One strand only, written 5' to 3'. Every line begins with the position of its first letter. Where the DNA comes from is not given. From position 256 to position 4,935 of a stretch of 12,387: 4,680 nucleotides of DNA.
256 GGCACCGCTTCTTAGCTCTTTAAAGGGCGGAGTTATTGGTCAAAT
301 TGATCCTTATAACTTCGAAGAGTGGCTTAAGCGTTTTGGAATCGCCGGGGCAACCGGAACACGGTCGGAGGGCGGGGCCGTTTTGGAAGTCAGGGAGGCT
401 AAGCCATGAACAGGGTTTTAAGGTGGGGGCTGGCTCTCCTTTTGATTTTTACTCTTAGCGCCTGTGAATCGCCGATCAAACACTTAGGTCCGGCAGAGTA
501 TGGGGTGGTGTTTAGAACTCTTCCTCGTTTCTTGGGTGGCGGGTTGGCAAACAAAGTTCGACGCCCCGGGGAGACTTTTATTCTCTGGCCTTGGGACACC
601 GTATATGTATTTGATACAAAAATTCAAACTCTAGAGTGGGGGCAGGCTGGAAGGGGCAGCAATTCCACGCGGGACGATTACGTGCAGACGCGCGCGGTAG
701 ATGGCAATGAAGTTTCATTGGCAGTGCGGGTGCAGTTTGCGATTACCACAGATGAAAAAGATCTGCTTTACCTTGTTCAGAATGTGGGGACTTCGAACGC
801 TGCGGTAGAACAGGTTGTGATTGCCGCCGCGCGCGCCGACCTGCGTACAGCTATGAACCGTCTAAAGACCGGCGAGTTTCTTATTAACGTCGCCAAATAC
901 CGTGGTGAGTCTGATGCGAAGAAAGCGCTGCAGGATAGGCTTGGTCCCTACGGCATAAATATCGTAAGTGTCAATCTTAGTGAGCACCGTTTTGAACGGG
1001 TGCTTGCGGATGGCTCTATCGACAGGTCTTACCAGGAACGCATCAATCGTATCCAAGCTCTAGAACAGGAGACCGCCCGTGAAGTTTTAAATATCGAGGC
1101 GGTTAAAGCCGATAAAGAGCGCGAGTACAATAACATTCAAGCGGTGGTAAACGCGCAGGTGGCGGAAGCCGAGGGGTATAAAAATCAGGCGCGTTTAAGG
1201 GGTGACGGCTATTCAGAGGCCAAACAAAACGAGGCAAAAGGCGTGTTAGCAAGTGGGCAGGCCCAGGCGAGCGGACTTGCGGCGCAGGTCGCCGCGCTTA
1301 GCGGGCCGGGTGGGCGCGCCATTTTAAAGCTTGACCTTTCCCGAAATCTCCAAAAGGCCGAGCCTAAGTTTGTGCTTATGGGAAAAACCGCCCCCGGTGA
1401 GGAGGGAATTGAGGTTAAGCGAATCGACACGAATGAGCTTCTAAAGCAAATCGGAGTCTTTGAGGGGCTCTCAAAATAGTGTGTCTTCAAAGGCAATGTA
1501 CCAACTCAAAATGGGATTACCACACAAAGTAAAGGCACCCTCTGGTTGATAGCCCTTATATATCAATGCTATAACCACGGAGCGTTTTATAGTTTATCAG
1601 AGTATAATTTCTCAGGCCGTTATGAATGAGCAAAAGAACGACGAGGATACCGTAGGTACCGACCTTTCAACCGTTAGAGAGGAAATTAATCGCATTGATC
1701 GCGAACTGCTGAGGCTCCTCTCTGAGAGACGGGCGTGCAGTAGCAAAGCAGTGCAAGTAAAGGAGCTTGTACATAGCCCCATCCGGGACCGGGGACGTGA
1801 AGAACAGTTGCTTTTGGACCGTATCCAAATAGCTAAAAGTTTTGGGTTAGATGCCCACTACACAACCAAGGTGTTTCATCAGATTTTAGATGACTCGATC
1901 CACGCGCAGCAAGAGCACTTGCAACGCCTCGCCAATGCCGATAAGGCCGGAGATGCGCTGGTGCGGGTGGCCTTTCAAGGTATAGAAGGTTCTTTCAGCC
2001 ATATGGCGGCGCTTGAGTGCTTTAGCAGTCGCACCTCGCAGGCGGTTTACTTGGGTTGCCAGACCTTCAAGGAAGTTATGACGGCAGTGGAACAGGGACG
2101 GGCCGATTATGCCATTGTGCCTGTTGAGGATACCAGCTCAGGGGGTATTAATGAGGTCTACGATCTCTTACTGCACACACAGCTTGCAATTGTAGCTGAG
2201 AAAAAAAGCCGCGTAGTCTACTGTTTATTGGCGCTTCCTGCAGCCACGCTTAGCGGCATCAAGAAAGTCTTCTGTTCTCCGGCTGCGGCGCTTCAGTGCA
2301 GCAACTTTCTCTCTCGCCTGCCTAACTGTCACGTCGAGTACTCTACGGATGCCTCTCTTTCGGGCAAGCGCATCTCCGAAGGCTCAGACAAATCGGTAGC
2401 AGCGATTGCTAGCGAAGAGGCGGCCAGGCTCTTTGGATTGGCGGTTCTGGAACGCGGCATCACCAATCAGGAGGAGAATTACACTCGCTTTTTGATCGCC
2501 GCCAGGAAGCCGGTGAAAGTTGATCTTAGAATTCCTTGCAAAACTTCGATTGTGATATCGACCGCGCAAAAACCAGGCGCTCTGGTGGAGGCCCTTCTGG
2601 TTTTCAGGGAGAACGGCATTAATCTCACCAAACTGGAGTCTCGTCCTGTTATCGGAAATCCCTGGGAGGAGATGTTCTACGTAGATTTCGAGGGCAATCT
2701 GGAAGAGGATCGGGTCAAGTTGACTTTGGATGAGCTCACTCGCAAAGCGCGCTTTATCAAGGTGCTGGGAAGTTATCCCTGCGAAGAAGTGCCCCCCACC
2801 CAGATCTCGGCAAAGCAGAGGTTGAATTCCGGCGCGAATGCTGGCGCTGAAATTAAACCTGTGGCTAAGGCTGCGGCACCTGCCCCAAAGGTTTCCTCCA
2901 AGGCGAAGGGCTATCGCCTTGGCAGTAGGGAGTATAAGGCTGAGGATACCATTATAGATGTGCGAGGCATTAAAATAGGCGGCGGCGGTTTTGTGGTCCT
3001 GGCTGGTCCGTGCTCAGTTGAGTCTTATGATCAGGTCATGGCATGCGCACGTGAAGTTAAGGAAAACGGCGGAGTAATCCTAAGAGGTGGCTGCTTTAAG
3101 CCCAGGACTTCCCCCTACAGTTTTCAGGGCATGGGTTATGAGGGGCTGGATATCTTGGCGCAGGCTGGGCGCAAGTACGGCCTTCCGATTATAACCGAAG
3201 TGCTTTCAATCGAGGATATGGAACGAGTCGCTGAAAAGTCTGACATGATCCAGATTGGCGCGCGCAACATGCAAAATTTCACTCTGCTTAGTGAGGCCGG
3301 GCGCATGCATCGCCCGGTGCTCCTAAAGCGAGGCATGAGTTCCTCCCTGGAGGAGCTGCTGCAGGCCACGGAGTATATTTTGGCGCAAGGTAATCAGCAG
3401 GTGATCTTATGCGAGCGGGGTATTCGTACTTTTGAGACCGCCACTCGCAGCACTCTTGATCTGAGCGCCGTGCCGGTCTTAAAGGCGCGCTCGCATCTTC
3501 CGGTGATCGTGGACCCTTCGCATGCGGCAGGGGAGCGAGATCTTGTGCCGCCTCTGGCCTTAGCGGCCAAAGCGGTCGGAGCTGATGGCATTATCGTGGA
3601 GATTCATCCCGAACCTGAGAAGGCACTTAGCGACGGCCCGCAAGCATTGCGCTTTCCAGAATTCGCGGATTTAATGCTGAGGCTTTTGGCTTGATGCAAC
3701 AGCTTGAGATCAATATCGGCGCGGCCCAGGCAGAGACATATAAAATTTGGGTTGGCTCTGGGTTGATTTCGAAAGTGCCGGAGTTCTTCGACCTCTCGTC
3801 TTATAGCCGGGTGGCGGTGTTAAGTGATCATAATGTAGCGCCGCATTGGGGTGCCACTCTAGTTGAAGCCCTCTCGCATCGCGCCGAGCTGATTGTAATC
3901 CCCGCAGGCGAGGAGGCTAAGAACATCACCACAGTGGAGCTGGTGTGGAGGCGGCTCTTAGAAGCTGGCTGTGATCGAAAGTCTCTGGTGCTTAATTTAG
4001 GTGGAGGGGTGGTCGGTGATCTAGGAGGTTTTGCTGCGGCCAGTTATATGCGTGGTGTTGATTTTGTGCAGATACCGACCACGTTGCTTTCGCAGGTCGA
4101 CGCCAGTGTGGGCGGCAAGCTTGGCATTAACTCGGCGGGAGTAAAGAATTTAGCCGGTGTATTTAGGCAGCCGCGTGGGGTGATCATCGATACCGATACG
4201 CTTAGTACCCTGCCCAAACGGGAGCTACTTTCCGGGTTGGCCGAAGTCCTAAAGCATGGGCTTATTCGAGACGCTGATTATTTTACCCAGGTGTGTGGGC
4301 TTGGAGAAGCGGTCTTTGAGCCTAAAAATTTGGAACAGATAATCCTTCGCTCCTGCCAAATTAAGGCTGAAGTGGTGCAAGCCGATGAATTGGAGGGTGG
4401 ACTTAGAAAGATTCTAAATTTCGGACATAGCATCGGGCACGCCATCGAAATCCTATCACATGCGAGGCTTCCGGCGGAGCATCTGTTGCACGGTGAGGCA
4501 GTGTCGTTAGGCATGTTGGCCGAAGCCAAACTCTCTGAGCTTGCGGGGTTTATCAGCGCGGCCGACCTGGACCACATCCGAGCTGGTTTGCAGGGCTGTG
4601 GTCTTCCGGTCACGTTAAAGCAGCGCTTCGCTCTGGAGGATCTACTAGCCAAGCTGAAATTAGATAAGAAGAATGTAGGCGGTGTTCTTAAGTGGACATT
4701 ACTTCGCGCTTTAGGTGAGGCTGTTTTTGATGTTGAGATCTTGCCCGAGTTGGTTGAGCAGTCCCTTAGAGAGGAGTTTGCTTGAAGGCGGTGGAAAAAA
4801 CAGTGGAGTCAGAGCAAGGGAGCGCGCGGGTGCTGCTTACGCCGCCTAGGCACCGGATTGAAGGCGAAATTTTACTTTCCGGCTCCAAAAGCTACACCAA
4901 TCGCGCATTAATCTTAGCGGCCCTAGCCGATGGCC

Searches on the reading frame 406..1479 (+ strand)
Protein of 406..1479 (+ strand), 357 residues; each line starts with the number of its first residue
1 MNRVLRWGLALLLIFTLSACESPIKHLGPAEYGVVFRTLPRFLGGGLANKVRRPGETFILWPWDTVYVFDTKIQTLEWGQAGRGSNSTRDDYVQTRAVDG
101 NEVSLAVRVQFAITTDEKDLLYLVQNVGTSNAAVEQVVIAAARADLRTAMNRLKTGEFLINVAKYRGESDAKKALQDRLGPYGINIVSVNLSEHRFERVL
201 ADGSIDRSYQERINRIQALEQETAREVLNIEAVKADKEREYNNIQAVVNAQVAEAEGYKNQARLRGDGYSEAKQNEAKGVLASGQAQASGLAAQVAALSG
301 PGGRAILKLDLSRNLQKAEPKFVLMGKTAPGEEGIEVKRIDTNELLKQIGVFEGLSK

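Call 6: search_protein_families(library=pfam, proteins=[window:406-1479:+], max_evalue=0.01)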
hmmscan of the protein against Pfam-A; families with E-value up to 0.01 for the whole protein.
window:406-1479:+ (357 aa): 1 family
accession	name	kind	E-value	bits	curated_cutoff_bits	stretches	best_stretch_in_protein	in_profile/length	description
PF01145.31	Band_7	-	1.9e-17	64.3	23.6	1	28-223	4-173/176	SPFH domain / Band 7 family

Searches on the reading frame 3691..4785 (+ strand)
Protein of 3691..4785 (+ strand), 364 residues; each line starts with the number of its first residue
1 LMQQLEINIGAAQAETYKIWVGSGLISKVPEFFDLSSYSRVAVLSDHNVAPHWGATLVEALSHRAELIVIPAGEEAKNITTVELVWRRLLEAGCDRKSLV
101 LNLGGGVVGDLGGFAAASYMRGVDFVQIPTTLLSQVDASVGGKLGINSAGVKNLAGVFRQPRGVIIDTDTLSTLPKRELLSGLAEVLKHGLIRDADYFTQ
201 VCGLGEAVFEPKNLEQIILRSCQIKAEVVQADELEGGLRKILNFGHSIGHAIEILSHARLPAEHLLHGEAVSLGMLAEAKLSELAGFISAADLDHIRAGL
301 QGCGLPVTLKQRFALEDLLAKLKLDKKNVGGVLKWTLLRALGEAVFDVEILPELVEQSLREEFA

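Call 6: search_protein_families(library=pfam, proteins=[window:3691-4785:+], max_evalue=0.01)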
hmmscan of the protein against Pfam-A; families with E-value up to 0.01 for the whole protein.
window:3691-4785:+ (364 aa): 3 families
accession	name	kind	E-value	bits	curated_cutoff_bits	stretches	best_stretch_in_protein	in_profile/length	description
PF01761.26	DHQ_synthase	-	1.4e-45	154.1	24.2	1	68-179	2-113/115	3-dehydroquinate synthase N-terminal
PF24621.2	DHQS_C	-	3e-40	137.9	27.6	1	182-328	1-144/144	3-dehydroquinate synthase C-terminal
PF13685.12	Fe-ADH_2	-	1.4e-09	38.6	28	1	21-173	2-147/149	Iron-containing alcohol dehydrogenase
